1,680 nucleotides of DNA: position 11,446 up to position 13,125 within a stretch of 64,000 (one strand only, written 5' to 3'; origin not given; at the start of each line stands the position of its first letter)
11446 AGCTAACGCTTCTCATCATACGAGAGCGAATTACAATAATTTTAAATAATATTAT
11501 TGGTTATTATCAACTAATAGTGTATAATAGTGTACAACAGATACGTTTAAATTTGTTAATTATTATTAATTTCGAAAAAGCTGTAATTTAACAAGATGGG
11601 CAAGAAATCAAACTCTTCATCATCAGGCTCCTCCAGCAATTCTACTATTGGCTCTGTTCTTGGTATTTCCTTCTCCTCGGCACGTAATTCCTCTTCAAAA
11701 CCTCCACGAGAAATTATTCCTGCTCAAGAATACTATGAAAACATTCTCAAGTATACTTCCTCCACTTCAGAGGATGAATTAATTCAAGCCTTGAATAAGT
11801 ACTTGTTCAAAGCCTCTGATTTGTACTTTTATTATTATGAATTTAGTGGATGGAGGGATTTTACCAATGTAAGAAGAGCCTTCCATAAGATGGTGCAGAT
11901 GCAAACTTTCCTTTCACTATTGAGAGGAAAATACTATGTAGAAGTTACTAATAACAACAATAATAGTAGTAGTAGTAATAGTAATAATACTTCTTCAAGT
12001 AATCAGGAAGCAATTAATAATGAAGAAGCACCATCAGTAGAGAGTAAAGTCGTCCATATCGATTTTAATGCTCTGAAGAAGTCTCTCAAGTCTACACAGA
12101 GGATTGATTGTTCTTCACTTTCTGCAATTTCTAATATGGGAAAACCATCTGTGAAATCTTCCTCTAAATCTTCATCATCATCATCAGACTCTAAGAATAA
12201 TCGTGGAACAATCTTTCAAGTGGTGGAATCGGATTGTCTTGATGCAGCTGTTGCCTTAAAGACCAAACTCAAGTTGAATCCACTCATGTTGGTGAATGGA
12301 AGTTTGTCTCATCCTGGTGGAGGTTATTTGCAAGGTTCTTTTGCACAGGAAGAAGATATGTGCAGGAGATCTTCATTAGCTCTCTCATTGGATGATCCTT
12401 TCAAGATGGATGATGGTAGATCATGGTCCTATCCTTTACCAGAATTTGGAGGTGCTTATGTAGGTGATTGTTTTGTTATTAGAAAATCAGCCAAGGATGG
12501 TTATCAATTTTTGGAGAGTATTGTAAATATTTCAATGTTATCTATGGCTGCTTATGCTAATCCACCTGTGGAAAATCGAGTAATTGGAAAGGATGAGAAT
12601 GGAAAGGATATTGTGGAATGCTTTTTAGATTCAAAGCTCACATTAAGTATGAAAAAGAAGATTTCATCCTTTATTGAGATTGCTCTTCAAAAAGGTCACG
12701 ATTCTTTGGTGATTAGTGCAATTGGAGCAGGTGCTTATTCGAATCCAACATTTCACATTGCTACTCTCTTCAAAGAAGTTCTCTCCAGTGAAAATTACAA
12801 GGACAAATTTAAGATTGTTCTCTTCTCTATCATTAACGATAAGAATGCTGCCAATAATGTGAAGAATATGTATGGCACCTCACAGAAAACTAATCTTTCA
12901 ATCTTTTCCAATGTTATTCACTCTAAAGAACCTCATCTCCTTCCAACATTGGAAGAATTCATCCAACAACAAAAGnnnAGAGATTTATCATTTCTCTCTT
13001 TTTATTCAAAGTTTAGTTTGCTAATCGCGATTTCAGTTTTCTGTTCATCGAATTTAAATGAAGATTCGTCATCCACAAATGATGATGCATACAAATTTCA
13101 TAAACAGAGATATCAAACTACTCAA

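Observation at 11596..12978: Bacterial-type PARG-like macrodomain (DUF2263) gene in a eukaryote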

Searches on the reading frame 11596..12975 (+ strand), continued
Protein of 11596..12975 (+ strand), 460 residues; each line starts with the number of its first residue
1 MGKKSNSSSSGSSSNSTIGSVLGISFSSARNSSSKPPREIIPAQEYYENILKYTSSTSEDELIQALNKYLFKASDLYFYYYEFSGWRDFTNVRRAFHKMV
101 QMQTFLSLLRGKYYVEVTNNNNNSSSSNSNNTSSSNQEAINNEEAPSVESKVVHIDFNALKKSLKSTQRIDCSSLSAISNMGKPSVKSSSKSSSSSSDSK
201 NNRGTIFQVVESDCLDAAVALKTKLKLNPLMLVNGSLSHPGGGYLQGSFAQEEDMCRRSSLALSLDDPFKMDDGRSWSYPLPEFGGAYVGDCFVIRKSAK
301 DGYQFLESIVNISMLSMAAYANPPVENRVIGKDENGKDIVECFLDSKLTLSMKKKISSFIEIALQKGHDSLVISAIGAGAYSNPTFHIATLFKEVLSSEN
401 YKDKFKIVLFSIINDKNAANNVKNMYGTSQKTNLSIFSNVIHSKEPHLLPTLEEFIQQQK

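Call 33: search_solved_structures(query=P0012, max_evalue=0.00001, show_alignments=3)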
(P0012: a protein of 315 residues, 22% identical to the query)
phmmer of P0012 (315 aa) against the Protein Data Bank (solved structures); distinct sequences matched with E-value up to 0.00001: 8.
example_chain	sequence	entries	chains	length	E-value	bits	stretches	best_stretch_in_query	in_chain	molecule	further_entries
3sig_A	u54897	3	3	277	4.2e-71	243.3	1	6-293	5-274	poly(ADP-ribose) glycohydrolase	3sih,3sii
3sij_A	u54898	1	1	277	3.6e-70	240.2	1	6-293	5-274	poly(ADP-ribose) glycohydrolase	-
5zda_A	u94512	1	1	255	1.6e-59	205.2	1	83-292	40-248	poly ADP-ribose glycohydrolase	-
5zdb_A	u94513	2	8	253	1.7e-59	205.2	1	83-292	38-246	Poly ADP-ribose glycohydrolase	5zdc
5zdd_A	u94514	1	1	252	1.7e-59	205.2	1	83-292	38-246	Poly ADP-ribose glycohydrolase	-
5zde_C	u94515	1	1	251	1.8e-59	205.1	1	83-292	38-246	Poly ADP-ribose glycohydrolase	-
5zdf_A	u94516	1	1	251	1.1e-58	202.5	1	83-292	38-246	Poly ADP-ribose glycohydrolase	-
5zdg_C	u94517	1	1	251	1.4e-58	202.2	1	83-292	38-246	Poly APD-ribose glycohydrolase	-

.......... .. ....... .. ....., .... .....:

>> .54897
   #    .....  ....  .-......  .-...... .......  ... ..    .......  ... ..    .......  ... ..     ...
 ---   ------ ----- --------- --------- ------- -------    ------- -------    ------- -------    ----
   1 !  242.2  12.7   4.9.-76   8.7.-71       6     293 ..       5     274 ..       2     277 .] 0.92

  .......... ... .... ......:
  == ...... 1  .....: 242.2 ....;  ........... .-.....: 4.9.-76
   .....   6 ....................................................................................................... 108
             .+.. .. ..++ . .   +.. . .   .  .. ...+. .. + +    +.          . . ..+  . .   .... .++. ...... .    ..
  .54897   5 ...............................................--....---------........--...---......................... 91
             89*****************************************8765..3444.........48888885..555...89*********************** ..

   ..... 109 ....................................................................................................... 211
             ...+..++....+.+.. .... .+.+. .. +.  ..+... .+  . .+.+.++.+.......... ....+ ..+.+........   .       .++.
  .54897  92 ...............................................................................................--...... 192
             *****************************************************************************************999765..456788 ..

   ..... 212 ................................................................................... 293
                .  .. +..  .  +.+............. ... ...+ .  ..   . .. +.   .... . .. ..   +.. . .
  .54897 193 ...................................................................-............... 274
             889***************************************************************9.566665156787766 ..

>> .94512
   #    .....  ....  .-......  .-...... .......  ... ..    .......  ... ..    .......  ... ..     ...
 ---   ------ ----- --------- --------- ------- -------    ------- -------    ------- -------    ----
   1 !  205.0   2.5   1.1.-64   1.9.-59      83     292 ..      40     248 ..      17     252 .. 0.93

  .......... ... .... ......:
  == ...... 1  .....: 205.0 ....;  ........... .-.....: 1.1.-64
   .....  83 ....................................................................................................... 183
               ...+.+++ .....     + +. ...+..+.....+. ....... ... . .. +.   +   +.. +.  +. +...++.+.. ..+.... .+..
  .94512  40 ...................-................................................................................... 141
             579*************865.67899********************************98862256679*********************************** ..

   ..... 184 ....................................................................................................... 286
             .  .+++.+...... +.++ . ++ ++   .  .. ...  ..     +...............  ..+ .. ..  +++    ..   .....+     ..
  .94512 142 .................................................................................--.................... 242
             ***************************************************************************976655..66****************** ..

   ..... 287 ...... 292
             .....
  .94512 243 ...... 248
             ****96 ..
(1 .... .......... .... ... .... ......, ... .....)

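Call 36: predict_structure(alignment_id=A3)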
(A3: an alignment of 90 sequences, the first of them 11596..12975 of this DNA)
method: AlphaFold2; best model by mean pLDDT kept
length: 460 residues; sequences in the alignment: 90
mean_pLDDT: 87.9   pTM: 0.88
mean pLDDT of the five models: 87.9, 86.0, 85.9, 82.1, 80.7
residues with pLDDT >= 90: 313; 70-90: 87; 50-70: 40; < 50: 20
segments of 3 or more residues with pLDDT < 50: 1-16
pLDDT, mean of each block of 10 residues (from residue 1): 41 52 91 90 94 90 95 94 85 94 97 92 62 53 79 97 96 84 68 53 86 97 98 93 86 96 94 92 96 97 97 97 95 93 95 97 98 89 95 96 97 88 85 94 88 95
secondary structure, 60 per line:
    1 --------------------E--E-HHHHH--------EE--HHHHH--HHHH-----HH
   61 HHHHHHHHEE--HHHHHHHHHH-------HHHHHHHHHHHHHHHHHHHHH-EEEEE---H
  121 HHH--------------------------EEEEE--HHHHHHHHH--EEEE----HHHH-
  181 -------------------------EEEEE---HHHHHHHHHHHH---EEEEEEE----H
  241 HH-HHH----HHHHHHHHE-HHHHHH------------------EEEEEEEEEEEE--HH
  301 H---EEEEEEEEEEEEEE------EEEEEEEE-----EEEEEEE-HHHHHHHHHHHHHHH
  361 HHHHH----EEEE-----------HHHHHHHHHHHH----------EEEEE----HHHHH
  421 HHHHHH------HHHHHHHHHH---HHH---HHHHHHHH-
elements in order: H26-30 H43-47 H50-53 H59-68 H73-82 H90-110 E112-116 H120-123 E150-154 H157-165 E168-171 H176-179 E206-210 H214-225 E229-235 H251-258 H261-266 E285-296 E305-318 E325-332 E338-344 H346-365 E370-373 H385-396 E407-411 H416-426 H433-442 H452-459

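Call 41: fold_search(model_id=the predicted structure, library=pdb)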
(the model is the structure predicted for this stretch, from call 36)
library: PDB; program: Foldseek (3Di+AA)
matches with E <= 10: 697; with E <= 0.001: 89
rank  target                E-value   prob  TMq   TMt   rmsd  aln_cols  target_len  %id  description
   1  3sig                  8.7e-12  1.00  0.47  0.79   7.0       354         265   19  The X-ray crystal structure of poly(ADP-ribose) glycohydrolase (PARG) bound to ADP-ribose from Thermomonospora curvata (released 2011-08-24)
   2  3sih                  1.3e-11  1.00  0.47  0.77   7.1       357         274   18  The X-ray crystal structure of poly(ADP-ribose) glycohydrolase (PARG) from Thermomonospora curvata (released 2011-08-24)
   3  3sij                  3.6e-11  1.00  0.46  0.77   6.7       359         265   17  The X-ray crystal structure of poly(ADP-ribose) glycohydrolase E115A mutant from Thermomonospora curvata (released 2011-08-24)
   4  5zde                  1.1e-10  1.00  0.36  0.66   7.5       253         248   21  Crystal structure of poly(ADP-ribose) glycohydrolase (PARG) from Deinococcus radiodurans in complex with ADP-ribose (P32 (released 2019-02-27)
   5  5zdg                  1.4e-10  1.00  0.38  0.69   8.0       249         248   20  Crystal structure of poly(ADP-ribose) glycohydrolase (PARG) T267R mutant from Deinococcus radiodurans in complex with AD (released 2019-02-27)
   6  5zdc_F                2.2e-10  1.00  0.37  0.66   7.3       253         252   22  Crystal structure of poly(ADP-ribose) glycohydrolase (PARG) from Deinococcus radiodurans in complex with ADP-ribose (P (released 2019-02-27)
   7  5zdb_A                2.7e-10  1.00  0.37  0.65   7.8       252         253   22  Crystal structure of poly(ADP-ribose) glycohydrolase (PARG) from Deinococcus radiodurans in complex with ADP-ribose (P (released 2019-02-27)
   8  5zdb_B                4.2e-10  1.00  0.37  0.66   5.5       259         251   20  Crystal structure of poly(ADP-ribose) glycohydrolase (PARG) from Deinococcus radiodurans in complex with ADP-ribose (P (released 2019-02-27)
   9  5zdf                  4.2e-10  1.00  0.36  0.66   7.5       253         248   21  Crystal structure of poly(ADP-ribose) glycohydrolase (PARG) T267K mutant from Deinococcus radiodurans in complex with AD (released 2019-02-27)
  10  5zdc_L                6.6e-10  1.00  0.37  0.67   8.3       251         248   20  Crystal structure of poly(ADP-ribose) glycohydrolase (PARG) from Deinococcus radiodurans in complex with ADP-ribose (P (released 2019-02-27)
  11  5zdc_D                1.4e-09  1.00  0.36  0.64   7.3       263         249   20  Crystal structure of poly(ADP-ribose) glycohydrolase (PARG) from Deinococcus radiodurans in complex with ADP-ribose (P (released 2019-02-27)
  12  5zdc_H                1.5e-09  1.00  0.37  0.67   8.1       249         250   21  Crystal structure of poly(ADP-ribose) glycohydrolase (PARG) from Deinococcus radiodurans in complex with ADP-ribose (P (released 2019-02-27)
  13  5zda                  2.0e-08  1.00  0.35  0.63   5.5       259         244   18  Crystal structure of poly(ADP-ribose) glycohydrolase (PARG) from Deinococcus radiodurans in apo form (released 2019-02-27)
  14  8rsl_A                1.4e-05  1.00  0.29  0.46   7.4       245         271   11  Crystal structure of Staphylococcus aureus macrodomain (released 2024-09-25)
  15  8rsi_A                1.5e-05  1.00  0.32  0.52  15.1       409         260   11  Crystal structure of Methanobrevibacter oralis macrodomain (released 2024-09-25)
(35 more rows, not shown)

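Call 51: find_encoding_contigs(protein=P0011, flank=8000, max_places=1)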
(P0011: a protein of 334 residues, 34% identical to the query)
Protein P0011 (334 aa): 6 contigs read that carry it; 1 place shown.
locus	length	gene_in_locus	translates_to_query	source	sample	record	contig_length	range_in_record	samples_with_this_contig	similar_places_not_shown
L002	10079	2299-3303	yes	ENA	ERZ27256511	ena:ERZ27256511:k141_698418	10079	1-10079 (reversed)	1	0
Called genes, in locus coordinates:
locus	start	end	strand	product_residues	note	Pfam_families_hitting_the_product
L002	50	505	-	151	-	-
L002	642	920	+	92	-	PF01419:Jacalin (faint)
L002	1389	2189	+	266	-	PF00190:Cupin_1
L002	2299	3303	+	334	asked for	PF10021:PARG_cat_microb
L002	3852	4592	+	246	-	-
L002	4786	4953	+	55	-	-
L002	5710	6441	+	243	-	PF13878:zf-C2H2_3, PF13880:Acetyltransf_13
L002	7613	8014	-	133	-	-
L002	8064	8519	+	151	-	-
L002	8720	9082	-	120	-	PF09418:DUF2009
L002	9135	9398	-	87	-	PF09418:DUF2009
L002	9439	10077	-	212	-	?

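Call 58: fold_search(model_id=the predicted structure, library=viral)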
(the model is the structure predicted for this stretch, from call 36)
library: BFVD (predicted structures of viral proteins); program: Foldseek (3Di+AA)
matches with E <= 10: 264; with E <= 0.001: 40
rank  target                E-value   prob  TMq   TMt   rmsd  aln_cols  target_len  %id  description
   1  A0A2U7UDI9            1.8e-23  1.00  0.61  0.73   4.3       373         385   28  Microbial-type PARG catalytic domain-containing protein [Pandoravirus neocaledonia]
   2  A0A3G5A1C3            1.3e-16  1.00  0.46  0.69   9.2       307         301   26  Microbial-type PARG catalytic domain-containing protein [Harvfovirus sp.]
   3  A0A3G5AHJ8            2.4e-15  1.00  0.41  0.60   5.9       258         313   25  Microbial-type PARG catalytic domain-containing protein [Sylvanvirus sp.]
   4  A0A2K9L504            3.0e-13  1.00  0.42  0.69  13.1       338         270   21  Orfan [Tupanvirus deep ocean]
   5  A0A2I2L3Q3            3.5e-13  1.00  0.39  0.71   4.7       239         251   29  TIGR02452 family protein (DUF2263) [Orpheovirus IHUMI-LCC2]
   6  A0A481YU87            4.9e-13  1.00  0.39  0.75   3.6       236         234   26  Microbial-type PARG catalytic domain-containing protein [Marseillevirus LCMAC102]
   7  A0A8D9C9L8            5.8e-12  1.00  0.41  0.73  10.8       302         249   20  Gp114 [uncultured marine phage]
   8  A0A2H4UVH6            7.6e-11  1.00  0.37  0.61   7.8       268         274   22  Microbial-type PARG catalytic domain-containing protein [Bodo saltans virus]
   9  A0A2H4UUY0            1.2e-09  1.00  0.36  0.33   7.1       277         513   19  Microbial-type PARG catalytic domain-containing protein [Bodo saltans virus]
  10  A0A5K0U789            2.5e-09  1.00  0.38  0.47   6.7       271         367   15  Uncharacterized protein [Yasminevirus sp. GU-2018]
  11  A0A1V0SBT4            1.2e-08  1.00  0.35  0.56   6.6       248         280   15  Uncharacterized protein [Catovirus CTV1]
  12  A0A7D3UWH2            2.5e-08  1.00  0.30  0.70   6.5       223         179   21  DUF2263 protein [Fadolivirus FV1/VV64]
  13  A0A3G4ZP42            2.7e-08  1.00  0.36  0.64   7.1       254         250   16  Protein CLEC16A [Terrestrivirus sp.]
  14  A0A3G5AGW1            5.2e-08  1.00  0.40  0.66   5.9       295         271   17  Lysosomal Pro-X carboxypeptidase [Sylvanvirus sp.]
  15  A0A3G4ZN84            1.0e-07  1.00  0.37  0.43   6.8       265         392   16  Uncharacterized protein [Terrestrivirus sp.]
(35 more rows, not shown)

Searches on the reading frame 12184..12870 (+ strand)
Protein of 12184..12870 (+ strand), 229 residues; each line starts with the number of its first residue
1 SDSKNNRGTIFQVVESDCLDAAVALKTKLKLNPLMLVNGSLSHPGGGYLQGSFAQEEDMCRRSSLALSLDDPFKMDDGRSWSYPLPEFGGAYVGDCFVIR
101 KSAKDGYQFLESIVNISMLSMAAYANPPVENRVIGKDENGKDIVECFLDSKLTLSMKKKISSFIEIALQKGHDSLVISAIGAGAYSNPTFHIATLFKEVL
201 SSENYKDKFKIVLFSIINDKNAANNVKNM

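Call 24: find_homologous_proteins(query=A2, max_evalue=1e-10)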
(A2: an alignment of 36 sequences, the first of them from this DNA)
Query A2 (36 sequences) (229 aa, profile of the alignment): 7126 proteins with E <= 1e-10 among 8000 candidates; the best 120 are listed.
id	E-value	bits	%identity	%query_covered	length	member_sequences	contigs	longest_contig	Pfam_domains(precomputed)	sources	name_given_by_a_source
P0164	1.5e-96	341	47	95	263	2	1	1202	PF10021.16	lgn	-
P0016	4.2e-96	340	54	95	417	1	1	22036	PF10021.16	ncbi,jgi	jgi:uncharacterized protein (TIGR02452 family)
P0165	6.5e-92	326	45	97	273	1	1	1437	PF10021.16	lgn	-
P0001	7.6e-81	290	100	100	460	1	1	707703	PF10021.16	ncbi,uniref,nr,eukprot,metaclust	ncbi:predicted protein [Naegleria gruberi]|uniref:Predicted protein n=1 Tax=Naegleria gruberi TaxID=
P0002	1.7e-80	288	83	97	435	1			PF10021.16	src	-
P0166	4.5e-80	287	33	97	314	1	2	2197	PF10021.16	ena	-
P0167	6.1e-76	274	33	93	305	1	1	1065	PF10021.16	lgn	-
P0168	5.0e-75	271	34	96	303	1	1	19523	PF10021.16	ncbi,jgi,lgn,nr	ncbi:MAG: TIGR02452 family protein [Synergistaceae bacterium]|jgi:uncharacterized protein (TIGR02452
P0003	2.0e-74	269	63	96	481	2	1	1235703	PF10021.16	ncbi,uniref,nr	ncbi:hypothetical protein FDP41_000498 [Naegleria fowleri]|uniref:Microbial-type PARG catalytic doma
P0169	7.1e-63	231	26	91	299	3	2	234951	PF10021.16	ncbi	-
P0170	9.1e-62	227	30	97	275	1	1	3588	PF10021.16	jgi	jgi:uncharacterized protein (TIGR02452 family)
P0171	1.8e-61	226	31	97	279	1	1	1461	PF10021.16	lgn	-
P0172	4.0e-61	225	29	95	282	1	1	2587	PF10021.16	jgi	jgi:uncharacterized protein (TIGR02452 family)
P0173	4.3e-61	225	30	96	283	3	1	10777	PF10021.16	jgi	jgi:uncharacterized protein (TIGR02452 family)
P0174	5.2e-61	225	27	92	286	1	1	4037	PF10021.16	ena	-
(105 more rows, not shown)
